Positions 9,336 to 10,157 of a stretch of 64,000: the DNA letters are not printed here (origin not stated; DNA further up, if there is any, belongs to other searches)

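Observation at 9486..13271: Tungsten-type AOR operon carrying MoaD, UbiX (prFMN synthase) and a PNPOx-like flavoprotein, with paaK and moeA nearby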

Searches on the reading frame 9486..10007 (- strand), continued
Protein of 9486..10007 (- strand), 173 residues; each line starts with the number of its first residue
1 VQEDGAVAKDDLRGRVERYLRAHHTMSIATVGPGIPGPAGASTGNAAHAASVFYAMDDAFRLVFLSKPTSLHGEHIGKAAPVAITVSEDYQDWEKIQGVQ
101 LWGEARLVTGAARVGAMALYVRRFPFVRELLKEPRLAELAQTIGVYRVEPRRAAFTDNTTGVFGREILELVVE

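Call 70: find_homologous_proteins(query=A3, max_evalue=0.00001)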
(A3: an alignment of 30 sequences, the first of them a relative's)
Query A3 (30 sequences) (163 aa, profile of the alignment): 370 proteins with E <= 0.00001 among 5794 candidates; the best 120 are listed.
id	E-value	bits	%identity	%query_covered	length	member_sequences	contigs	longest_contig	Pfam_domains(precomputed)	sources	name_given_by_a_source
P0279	1.8e-58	215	36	94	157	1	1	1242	PF01243.28,PF12900.14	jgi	jgi:hypothetical protein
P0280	2.0e-58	215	35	97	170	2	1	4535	PF01243.28,PF12900.14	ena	-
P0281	2.1e-58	215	36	97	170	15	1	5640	PF01243.28,PF12900.14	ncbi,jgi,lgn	ncbi:MAG: pyridoxamine 5'-phosphate oxidase family protein [Deltaproteobacteria bacterium]|jgi:uncha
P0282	2.8e-58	214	35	94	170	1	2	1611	PF01243.28,PF12900.14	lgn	-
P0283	3.4e-58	214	35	94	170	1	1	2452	PF01243.28,PF12900.14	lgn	-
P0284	9.5e-58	212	38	96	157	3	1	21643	PF01243.28,PF12900.14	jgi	jgi:uncharacterized protein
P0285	1.1e-57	212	39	95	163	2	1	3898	PF01243.28,PF12900.14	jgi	jgi:uncharacterized protein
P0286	2.7e-57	211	46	89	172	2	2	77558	PF01243.28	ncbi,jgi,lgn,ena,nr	ncbi:MAG TPA: pyridoxamine 5'-phosphate oxidase family protein [Chloroflexota bacterium]|nr:pyridoxa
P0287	3.9e-57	210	36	94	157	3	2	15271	PF01243.28,PF12900.14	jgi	jgi:uncharacterized protein YhbP (UPF0306 family)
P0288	6.2e-57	210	39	94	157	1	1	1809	PF01243.28,PF12900.14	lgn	-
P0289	8.2e-57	209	36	94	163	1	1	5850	PF01243.28,PF12900.14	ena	-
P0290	9.3e-57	209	40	96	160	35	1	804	PF01243.28,PF12900.14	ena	-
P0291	1.0e-56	209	42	94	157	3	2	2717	PF01243.28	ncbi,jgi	-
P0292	1.6e-56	209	48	95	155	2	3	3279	PF01243.28,PF12900.14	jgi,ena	-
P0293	2.5e-56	208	41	94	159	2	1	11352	PF01243.28,PF12900.14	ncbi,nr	ncbi:MAG: pyridoxamine 5'-phosphate oxidase family protein [Deltaproteobacteria bacterium]|nr:pyrido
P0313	2.8e-55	204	40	93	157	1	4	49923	PF01243.28,PF12900.14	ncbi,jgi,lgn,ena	jgi:uncharacterized protein YhbP (UPF0306 family)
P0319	1.5e-54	202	37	94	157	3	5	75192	PF01243.28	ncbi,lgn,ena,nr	ncbi:MAG: pyridoxamine 5'-phosphate oxidase family protein [Burkholderiales bacterium]|nr:pyridoxami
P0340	2.2e-53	198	39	92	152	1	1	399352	PF01243.28,PF12900.14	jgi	jgi:uncharacterized protein YhbP (UPF0306 family)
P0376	3.4e-52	194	40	93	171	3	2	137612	PF01243.28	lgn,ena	-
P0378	3.9e-52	194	35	93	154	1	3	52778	PF01243.28,PF12900.14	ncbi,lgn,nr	ncbi:MAG: pyridoxamine 5'-phosphate oxidase family protein [Chloroflexi bacterium]|nr:pyridoxamine 5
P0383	7.3e-52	193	39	93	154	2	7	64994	PF01243.28,PF12900.14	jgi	jgi:uncharacterized protein YhbP (UPF0306 family)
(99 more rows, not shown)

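Call 71: find_encoding_contigs(protein=P0286, flank=6000, max_places=1)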
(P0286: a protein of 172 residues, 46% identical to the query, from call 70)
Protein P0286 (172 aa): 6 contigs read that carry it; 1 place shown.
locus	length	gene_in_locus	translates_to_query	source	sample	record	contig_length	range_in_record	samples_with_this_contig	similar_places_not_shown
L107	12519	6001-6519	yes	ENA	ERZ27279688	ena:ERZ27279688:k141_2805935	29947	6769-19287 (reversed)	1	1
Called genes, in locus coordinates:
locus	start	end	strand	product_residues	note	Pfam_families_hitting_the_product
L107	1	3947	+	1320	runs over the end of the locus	PF00069:Pkinase, PF07714:PK_Tyr_Ser-Thr, PF13191:AAA_16, PF13401:AAA_22 (weak)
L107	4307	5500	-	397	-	PF01321:Creatinase_N, PF00557:Peptidase_M24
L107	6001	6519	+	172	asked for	PF01243:PNPOx_N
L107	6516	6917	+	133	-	PF00903:Glyoxalase, PF13669:Glyoxalase_4, PF18029:Glyoxalase_6 (weak)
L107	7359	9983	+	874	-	PF02836:Glyco_hydro_2_C (weak), PF00535:Glycos_transf_2, PF10111:Glyco_tranf_2_2 (weak), PF13641:Glyco_tranf_2_3, PF13632:Glyco_trans_2_3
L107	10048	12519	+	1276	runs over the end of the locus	PF00664:ABC_membrane, PF00005:ABC_tran, PF00534:Glycos_transf_1, PF20706:GT4-conflict (weak), PF13692:Glyco_trans_1_4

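Call 72: find_encoding_contigs(protein=P0319, flank=6000, max_places=1)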
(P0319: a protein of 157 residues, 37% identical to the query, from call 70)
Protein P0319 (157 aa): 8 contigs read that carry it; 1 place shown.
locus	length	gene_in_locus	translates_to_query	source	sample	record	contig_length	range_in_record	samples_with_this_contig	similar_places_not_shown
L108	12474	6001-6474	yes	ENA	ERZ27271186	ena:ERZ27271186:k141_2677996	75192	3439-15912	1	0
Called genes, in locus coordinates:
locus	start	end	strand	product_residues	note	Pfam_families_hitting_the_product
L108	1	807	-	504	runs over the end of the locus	PF20695:UbiD_N, PF01977:UbiD, PF20696:UbiD_C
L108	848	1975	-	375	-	PF01326:PPDK_N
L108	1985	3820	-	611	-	PF00391:PEP-utilizers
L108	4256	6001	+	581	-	PF06505:XylR_N, PF02830:V4R, PF00158:Sigma54_activat, PF14532:Sigma54_activ_2, PF07728:AAA_5 (weak), PF25601:AAA_lid_14, PF02954:HTH_8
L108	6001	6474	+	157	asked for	PF01243:PNPOx_N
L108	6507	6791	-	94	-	PF16290:DUF4936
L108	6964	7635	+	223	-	PF00702:Hydrolase, PF12710:HAD (weak), PF13419:HAD_2, PF13242:Hydrolase_like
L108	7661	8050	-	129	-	PF00072:Response_reg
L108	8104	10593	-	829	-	PF05227:CHASE3, PF08447:PAS_3, PF08448:PAS_4 (weak), PF08447:PAS_3, PF00989:PAS, PF08448:PAS_4, PF00512:HisKA, PF02518:HATPase_c, +4 more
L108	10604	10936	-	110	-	PF01627:Hpt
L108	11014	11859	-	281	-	PF00072:Response_reg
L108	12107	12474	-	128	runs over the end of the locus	PF00190:Cupin_1 (weak), PF02311:AraC_binding (weak), PF07883:Cupin_2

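Call 73: find_encoding_contigs(protein=P0340, flank=6000, max_places=1)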
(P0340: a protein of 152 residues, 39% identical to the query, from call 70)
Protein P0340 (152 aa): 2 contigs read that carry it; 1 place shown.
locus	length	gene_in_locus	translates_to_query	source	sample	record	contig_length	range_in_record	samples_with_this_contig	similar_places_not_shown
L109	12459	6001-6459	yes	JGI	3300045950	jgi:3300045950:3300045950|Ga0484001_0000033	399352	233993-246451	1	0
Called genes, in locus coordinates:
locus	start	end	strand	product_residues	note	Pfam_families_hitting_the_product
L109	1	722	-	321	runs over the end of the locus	PF00005:ABC_tran, PF13401:AAA_22 (faint), PF13304:AAA_21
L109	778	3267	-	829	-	PF14258:DUF4350 (weak), PF24157:DUF7408 (faint)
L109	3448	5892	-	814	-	PF02065:Melibiase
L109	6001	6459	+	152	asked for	PF01243:PNPOx_N, PF12900:Pyridox_ox_2 (weak)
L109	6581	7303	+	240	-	PF00392:GntR, PF07729:FCD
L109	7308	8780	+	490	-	PF20695:UbiD_N, PF01977:UbiD, PF20696:UbiD_C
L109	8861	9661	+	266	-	PF00702:Hydrolase, PF13344:Hydrolase_6, PF13419:HAD_2 (faint), PF13242:Hydrolase_like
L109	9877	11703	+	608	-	PF27448:Rph_4th (faint), PF00391:PEP-utilizers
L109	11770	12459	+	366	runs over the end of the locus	PF01326:PPDK_N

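Call 75: find_encoding_contigs(protein=P0376, flank=6000, max_places=1)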
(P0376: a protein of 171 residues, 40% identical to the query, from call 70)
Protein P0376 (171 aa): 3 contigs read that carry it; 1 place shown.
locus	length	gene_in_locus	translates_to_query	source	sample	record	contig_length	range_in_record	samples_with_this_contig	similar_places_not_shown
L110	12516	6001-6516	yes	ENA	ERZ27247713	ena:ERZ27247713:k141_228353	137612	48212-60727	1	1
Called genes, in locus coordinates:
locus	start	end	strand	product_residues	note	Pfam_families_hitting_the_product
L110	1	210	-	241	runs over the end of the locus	PF00106:adh_short, PF08659:KR (weak), PF13561:adh_short_C2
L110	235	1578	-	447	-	PF01743:PolyA_pol, PF12627:PolyA_pol_RNAbd, PF01966:HD, PF13735:tRNA_NucTran2_2 (faint)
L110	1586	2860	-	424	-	PF01964:ThiC_Rad_SAM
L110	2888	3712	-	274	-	PF08543:Phos_pyr_kin, PF00294:PfkB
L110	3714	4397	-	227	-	PF04263:TPK_catalytic, PF04265:TPK_B1_binding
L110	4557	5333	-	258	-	PF01026:TatD_DNase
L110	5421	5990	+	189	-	-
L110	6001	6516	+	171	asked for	PF01243:PNPOx_N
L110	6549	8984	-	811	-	PF03030:H_PPase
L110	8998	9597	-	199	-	PF01195:Pept_tRNA_hydro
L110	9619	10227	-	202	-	PF01386:Ribosomal_L25p, PF14693:Ribosomal_TL5_C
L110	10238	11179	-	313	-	PF13793:Pribosyltran_N, PF00156:Pribosyltran, PF14572:Pribosyl_synth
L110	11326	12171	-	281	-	PF00288:GHMP_kinases_N, PF08544:GHMP_kinases_C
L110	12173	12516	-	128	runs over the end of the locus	PF08899:DUF1844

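Call 76: find_encoding_contigs(protein=P0383, flank=6000, max_places=1)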
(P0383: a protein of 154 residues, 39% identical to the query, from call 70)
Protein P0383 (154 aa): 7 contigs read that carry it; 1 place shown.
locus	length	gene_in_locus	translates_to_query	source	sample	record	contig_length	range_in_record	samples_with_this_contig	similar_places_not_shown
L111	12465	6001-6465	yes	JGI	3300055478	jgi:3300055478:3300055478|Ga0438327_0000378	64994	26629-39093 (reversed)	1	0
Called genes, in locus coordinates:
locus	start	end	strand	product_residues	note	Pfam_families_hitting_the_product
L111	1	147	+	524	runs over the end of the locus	PF20695:UbiD_N, PF01977:UbiD, PF20696:UbiD_C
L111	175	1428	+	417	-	PF02515:CoA_transf_3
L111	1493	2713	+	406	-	PF02515:CoA_transf_3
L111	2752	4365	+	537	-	PF20695:UbiD_N (weak), PF01977:UbiD, PF20696:UbiD_C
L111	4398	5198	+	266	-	PF02826:2-Hacid_dh_C (weak), PF03446:NAD_binding_2, PF03807:F420_oxidored (weak), PF14833:NAD_binding_11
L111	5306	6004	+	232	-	PF00596:Aldolase_II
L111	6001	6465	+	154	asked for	PF01243:PNPOx_N, PF12900:Pyridox_ox_2 (weak)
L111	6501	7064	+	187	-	PF07883:Cupin_2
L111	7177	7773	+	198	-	PF02041:Auxin_BP (weak), PF12973:Cupin_7 (faint), PF07883:Cupin_2 (faint)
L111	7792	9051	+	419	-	PF01547:SBP_bac_1, PF13531:SBP_bac_11, PF13343:SBP_bac_6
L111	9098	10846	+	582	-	PF00528:BPD_transp_1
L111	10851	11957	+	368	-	PF00005:ABC_tran, PF13304:AAA_21 (weak), PF08402:TOBE_2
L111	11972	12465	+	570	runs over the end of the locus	PF02776:TPP_enzyme_N, PF00205:TPP_enzyme_M, PF02775:TPP_enzyme_C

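Call 78: find_encoding_contigs(protein=P0313, flank=6000, max_places=1)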
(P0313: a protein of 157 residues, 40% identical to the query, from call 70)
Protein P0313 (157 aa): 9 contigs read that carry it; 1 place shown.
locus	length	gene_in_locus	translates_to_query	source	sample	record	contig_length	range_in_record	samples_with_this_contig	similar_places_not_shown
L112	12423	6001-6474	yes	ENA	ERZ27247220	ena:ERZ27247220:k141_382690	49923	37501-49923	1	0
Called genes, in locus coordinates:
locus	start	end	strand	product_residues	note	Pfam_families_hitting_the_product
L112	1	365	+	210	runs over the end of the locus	PF04173:DoxD (weak), PF07681:DoxX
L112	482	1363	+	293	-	-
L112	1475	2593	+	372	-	PF02163:Peptidase_M50, PF00571:CBS (weak)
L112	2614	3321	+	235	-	PF04298:Zn_peptidase_2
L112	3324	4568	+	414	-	PF00364:Biotin_lipoyl (faint), PF25917:BSH_RND, PF25973:BSH_CzcB (weak), PF25954:Beta-barrel_RND_2, PF25990:Beta-barrel_YknX, PF25967:RND-MFP_C (faint), PF25975:CzcB_C (faint), PF25989:YknX_C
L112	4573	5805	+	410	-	PF12704:MacB_PCD, PF02687:FtsX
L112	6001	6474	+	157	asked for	PF01243:PNPOx_N, PF12900:Pyridox_ox_2 (weak)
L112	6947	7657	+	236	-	PF00376:MerR, PF12728:HTH_17, PF13411:MerR_1 (faint), PF14361:RsbRD_N (weak)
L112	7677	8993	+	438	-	PF05201:GlutR_N, PF01488:Shikimate_DH, PF13241:NAD_binding_7, PF00745:GlutR_dimer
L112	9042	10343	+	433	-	PF00202:Aminotran_3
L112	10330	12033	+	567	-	PF01379:Porphobil_deam, PF03900:Porphobil_deamC, PF02602:HEM4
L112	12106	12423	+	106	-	?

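Call 79: find_encoding_contigs(protein=P0378, flank=6000, max_places=1)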
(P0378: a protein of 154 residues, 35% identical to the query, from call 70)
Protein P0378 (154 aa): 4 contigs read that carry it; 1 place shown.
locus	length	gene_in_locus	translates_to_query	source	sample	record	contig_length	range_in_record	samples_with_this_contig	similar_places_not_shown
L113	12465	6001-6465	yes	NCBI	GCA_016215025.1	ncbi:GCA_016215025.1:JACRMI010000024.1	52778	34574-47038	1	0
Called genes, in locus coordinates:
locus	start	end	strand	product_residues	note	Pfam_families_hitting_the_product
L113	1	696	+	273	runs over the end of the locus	PF01261:AP_endonuc_2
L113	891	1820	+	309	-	PF00528:BPD_transp_1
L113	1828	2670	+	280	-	PF00528:BPD_transp_1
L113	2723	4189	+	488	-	-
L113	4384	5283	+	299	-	PF00892:EamA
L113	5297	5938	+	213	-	PF12654:DUF3786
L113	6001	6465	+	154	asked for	PF01243:PNPOx_N, PF12900:Pyridox_ox_2 (weak)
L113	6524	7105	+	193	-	PF02441:Flavoprotein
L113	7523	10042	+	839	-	PF15902:Sortilin-Vps10 (faint)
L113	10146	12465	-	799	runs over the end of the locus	PF02687:FtsX, PF12704:MacB_PCD, PF02687:FtsX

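Call 81: search_solved_structures(query=A3, max_evalue=1)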
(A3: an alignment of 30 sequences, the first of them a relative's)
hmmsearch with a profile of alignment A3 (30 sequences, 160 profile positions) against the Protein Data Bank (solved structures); distinct sequences matched with E-value up to 1: 21.
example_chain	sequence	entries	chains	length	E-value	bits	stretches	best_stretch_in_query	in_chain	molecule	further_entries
1rfe_A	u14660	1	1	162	7.5e-11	45.4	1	7-108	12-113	hypothetical protein Rv2991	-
3ec6_A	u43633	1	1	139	6.7e-07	32.5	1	5-74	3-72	General stress protein 26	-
3tgv_A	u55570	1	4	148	9.2e-07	32.1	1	6-112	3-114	Heme-binding protein HutZ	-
3db0_A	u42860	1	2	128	2.6e-05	27.4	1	2-81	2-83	Lin2891 protein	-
3f7e_A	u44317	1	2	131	0.00046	23.3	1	21-81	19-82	Pyridoxamine 5'-phosphate oxidase-related, FMN-binding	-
5bnc_A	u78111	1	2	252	0.00078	22.6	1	15-73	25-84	heme binding protein MSMEG_6519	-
3dnh_A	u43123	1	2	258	0.0011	22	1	12-119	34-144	uncharacterized protein Atu2129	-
2hti_A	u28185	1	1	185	0.0012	22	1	6-72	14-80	BH0577 protein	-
2hq9_A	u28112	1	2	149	0.01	18.9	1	12-73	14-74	Mll6688 protein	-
2hhz_A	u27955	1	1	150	0.013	18.6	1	9-102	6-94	Pyridoxamine 5'-phosphate oxidase-related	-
1vl7_A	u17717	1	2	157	0.021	17.9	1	5-119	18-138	hypothetical protein alr5027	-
6m09_A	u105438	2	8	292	0.066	16.3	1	29-109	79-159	AT3G03890 protein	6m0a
1t9m_A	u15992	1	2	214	0.11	15.6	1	14-108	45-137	probable pyridoxamine 5'-phosphate oxidase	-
6ylz_AAA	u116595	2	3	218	0.15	15.1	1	8-65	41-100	Pyridoxine/pyridoxamine 5'-phosphate oxidase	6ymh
4zky_A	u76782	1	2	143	0.32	14.1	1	53-113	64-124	Pyridoxamine 5-phosphate oxidase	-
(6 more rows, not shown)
